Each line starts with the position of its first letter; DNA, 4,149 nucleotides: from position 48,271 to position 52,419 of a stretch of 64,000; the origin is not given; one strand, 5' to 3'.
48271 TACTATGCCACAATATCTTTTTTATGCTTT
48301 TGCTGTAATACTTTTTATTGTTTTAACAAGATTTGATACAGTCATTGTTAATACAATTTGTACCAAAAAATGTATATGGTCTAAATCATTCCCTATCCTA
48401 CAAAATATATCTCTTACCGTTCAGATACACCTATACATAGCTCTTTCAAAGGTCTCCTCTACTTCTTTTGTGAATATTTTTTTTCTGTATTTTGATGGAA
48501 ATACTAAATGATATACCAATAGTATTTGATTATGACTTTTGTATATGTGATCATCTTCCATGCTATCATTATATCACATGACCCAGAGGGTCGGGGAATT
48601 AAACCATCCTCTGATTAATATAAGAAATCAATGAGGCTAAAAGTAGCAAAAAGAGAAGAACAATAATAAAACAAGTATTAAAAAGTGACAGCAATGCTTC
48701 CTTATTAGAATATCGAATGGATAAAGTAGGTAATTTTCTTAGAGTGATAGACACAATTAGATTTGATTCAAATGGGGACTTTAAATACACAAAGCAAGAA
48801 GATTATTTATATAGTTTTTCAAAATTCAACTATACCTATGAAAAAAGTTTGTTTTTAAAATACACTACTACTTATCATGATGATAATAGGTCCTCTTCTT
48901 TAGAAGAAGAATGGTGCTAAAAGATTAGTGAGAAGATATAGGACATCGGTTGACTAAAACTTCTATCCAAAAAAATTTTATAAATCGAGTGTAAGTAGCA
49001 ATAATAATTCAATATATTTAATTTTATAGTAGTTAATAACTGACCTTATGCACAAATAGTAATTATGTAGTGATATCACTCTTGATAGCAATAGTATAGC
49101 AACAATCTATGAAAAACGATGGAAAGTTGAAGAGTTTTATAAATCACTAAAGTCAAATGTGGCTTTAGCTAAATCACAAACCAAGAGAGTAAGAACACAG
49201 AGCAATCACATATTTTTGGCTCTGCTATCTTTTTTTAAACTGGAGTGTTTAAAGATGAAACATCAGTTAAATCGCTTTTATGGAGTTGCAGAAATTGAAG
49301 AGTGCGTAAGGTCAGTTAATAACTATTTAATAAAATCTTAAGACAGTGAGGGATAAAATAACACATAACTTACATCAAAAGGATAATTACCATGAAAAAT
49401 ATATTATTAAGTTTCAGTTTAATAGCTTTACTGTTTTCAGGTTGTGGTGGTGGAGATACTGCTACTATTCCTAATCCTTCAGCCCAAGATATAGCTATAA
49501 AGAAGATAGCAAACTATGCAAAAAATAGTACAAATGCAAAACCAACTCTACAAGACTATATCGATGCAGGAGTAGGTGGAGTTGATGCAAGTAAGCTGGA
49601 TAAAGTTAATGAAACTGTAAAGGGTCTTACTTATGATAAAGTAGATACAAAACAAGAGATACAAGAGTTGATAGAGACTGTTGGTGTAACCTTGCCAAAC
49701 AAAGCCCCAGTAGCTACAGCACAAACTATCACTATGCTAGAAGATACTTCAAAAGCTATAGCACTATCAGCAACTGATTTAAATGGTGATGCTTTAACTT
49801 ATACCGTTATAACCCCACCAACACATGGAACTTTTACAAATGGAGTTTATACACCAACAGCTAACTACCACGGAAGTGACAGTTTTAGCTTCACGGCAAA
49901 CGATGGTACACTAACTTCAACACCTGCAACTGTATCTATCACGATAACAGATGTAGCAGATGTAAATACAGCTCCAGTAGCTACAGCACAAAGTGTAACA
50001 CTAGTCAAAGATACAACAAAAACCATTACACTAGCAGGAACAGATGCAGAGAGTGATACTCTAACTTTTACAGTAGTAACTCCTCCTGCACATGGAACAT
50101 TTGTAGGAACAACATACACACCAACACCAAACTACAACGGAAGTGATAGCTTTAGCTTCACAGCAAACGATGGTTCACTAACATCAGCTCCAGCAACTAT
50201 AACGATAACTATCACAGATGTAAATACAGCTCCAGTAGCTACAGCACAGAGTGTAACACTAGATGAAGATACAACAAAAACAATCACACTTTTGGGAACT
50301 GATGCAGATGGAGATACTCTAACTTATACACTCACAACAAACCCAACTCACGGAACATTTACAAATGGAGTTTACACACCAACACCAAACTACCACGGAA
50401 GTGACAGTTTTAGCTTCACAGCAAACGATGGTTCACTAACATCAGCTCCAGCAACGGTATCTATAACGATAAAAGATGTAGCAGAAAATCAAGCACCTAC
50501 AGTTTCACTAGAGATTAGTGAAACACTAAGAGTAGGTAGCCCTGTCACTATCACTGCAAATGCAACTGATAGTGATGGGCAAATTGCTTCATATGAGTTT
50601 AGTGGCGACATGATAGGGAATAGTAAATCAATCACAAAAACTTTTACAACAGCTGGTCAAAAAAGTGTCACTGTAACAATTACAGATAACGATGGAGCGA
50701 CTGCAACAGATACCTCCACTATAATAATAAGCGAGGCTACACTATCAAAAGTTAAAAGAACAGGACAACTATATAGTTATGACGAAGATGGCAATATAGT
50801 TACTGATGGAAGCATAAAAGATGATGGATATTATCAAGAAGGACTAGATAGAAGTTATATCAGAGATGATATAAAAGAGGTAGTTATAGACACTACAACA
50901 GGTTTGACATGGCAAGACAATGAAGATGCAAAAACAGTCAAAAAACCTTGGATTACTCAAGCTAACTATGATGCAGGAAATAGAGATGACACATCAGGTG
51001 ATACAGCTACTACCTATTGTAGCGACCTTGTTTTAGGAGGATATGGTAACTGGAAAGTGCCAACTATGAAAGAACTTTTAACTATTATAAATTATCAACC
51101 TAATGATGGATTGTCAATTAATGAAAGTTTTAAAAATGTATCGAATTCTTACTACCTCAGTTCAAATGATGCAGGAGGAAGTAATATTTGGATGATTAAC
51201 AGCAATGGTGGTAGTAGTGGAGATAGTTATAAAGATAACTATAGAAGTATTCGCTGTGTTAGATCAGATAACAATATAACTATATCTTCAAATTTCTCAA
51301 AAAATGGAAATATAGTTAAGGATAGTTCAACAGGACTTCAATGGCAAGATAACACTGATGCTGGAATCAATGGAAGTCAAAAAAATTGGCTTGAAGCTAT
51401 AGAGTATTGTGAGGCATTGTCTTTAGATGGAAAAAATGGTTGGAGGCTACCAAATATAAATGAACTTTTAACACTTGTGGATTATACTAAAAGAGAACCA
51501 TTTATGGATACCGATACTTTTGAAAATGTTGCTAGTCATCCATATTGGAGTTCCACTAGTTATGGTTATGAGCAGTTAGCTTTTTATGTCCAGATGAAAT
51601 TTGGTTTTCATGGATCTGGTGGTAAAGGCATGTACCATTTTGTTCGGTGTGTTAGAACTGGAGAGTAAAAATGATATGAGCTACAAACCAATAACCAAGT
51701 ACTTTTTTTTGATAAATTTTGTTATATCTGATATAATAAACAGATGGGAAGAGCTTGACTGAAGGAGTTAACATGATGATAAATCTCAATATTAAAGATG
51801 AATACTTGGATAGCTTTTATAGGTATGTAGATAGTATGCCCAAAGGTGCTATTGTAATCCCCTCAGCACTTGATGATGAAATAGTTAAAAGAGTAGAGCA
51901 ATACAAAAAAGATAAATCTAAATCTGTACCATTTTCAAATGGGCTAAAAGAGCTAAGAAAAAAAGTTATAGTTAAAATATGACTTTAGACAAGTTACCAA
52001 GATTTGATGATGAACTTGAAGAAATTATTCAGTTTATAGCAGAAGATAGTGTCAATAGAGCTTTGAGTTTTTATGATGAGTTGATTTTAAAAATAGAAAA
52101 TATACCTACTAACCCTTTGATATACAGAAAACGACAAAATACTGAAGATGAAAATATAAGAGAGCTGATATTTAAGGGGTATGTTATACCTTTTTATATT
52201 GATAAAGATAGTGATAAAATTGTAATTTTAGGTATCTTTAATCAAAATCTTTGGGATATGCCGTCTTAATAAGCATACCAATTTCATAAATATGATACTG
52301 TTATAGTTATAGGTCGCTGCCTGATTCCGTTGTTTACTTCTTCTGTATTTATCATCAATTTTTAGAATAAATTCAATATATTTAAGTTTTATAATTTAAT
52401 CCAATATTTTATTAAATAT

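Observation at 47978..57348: Decayed genomic island without an integrase, at tRNA-Leu(CAA), bounded by a 27/28-nt direct repeat of the tRNA 3' end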

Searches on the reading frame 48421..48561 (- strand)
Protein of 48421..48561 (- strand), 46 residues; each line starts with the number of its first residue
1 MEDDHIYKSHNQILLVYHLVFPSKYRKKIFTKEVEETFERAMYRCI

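Call 8: search_protein_families(library=pfam, proteins=[window:48421-48561:-], max_evalue=0.01)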
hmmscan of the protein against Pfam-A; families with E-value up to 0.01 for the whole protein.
window:48421-48561:- (46 aa): 1 family
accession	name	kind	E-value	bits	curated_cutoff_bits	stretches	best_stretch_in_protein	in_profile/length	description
PF01797.21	Y1_Tnp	-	2.8e-05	24.7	23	1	14-43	4-33/121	Transposase IS200 like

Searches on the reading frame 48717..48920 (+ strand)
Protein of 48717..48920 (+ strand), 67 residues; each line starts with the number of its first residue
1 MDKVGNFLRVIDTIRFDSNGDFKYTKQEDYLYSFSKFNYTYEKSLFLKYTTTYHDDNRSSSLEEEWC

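Call 8: search_protein_families(library=pfam, proteins=[window:48717-48920:+], max_evalue=0.01)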
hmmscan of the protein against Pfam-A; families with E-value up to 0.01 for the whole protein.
window:48717-48920:+ (67 aa): 0 families

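Call 67: search_protein_families(library=ncbifam, proteins=[window:48717-48920:+], max_evalue=0.01)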
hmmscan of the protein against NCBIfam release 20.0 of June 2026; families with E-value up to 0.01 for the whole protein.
window:48717-48920:+ (67 aa): 0 families

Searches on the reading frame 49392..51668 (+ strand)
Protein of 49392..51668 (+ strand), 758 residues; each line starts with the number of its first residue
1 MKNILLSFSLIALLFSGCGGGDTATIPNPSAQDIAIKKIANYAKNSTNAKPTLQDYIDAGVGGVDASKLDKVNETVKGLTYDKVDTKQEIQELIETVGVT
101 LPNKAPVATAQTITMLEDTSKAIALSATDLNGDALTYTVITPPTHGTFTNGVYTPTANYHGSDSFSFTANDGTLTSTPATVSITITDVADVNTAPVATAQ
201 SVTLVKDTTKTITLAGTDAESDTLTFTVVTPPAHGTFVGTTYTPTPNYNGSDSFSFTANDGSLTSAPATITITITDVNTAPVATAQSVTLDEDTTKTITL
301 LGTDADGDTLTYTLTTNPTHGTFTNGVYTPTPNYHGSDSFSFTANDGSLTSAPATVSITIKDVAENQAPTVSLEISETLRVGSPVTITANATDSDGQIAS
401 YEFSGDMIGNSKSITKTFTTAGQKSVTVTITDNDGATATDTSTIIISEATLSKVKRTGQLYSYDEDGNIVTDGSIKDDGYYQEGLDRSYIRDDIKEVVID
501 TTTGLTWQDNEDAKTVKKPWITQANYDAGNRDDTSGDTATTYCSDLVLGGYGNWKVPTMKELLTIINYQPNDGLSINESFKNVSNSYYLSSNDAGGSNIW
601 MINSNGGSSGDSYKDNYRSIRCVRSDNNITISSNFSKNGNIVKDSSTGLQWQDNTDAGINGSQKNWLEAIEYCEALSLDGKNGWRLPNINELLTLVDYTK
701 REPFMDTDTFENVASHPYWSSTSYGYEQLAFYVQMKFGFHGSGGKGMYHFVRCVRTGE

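Call 8: search_protein_families(library=pfam, proteins=[window:49392-51668:+], max_evalue=0.01)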
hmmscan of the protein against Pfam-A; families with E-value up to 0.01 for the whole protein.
window:49392-51668:+ (758 aa): 9 families
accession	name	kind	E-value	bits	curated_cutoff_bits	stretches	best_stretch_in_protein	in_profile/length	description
PF17963.7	Big_9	-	5.9e-52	175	23.6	4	278-359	1-89/89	Bacterial Ig domain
PF07603.17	Lcl_C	-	1.9e-50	170.5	34.9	2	641-755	2-117/117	Lcl C-terminal domain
PF17803.7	Cadherin_4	-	1.1e-37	128.7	25.1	3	268-324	1-62/71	Bacterial cadherin-like domain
PF17892.7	Cadherin_5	-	1.8e-33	114.7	26.5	3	277-360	1-97/98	Cadherin-like domain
PF16184.11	Cadherin_3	-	1.4e-10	41.6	25.5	0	153-185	74-106/106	Cadherin-like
PF18911.6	PKD_4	-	2.1e-08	34.5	27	1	366-444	1-83/85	PKD domain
PF00801.26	PKD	-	2.2e-05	24.8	23.5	1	376-443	8-78/80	PKD domain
PF22352.2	K319L-like_PKD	-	0.0069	16.8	27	1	383-446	12-84/84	K319L-like, PKD domain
PF03272.18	Mucin_bdg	-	0.0078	16.5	27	0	216-243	14-41/116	Putative mucin or carbohydrate-binding module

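Call 67: search_protein_families(library=ncbifam, proteins=[window:49392-51668:+], max_evalue=0.01)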
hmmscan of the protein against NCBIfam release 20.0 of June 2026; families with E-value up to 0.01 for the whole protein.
window:49392-51668:+ (758 aa): 3 families
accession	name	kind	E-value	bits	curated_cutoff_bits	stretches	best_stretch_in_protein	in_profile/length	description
NF012211.1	tand_rpt_95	domain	2e-39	133.4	90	3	208-287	6-97/98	tandem-95 repeat protein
NF038112.1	myxo_dep_M36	subfamily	1.9e-27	94.9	1500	2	155-458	1252-1575/1604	myxosortase-dependent M36 family metallopeptidase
NF047850.1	Lsa25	exception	4.9e-08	33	260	1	668-755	117-207/207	surface adhesin Lsa25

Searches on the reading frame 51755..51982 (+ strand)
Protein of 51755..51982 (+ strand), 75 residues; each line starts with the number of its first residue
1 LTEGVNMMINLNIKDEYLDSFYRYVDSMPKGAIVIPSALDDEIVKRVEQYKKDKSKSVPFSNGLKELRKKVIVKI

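Call 8: search_protein_families(library=pfam, proteins=[window:51755-51982:+], max_evalue=0.01)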
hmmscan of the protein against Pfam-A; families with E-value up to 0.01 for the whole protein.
window:51755-51982:+ (75 aa): 0 families

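Call 67: search_protein_families(library=ncbifam, proteins=[window:51755-51982:+], max_evalue=0.01)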
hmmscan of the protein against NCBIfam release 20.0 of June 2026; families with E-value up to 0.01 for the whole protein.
window:51755-51982:+ (75 aa): 0 families

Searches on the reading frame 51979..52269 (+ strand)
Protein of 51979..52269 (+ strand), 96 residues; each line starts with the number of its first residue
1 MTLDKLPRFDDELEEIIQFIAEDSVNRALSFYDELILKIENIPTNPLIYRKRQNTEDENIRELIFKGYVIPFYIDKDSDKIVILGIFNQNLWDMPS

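Call 8: search_protein_families(library=pfam, proteins=[window:51979-52269:+], max_evalue=0.01)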
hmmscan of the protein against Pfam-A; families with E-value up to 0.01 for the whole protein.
window:51979-52269:+ (96 aa): 1 family
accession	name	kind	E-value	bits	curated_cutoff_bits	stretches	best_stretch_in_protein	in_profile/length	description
PF05016.21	ParE_toxin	-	3.7e-12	47.1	23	1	7-89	5-85/89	ParE toxin of type II toxin-antitoxin system, parDE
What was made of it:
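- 51979..52269 (+): ParE-family toxin. Pfam ParE_toxin at 3.7e-12 (call 8).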

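Call 67: search_protein_families(library=ncbifam, proteins=[window:51979-52269:+], max_evalue=0.01)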
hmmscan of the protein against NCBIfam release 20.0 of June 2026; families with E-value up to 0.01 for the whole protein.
window:51979-52269:+ (96 aa): 0 families
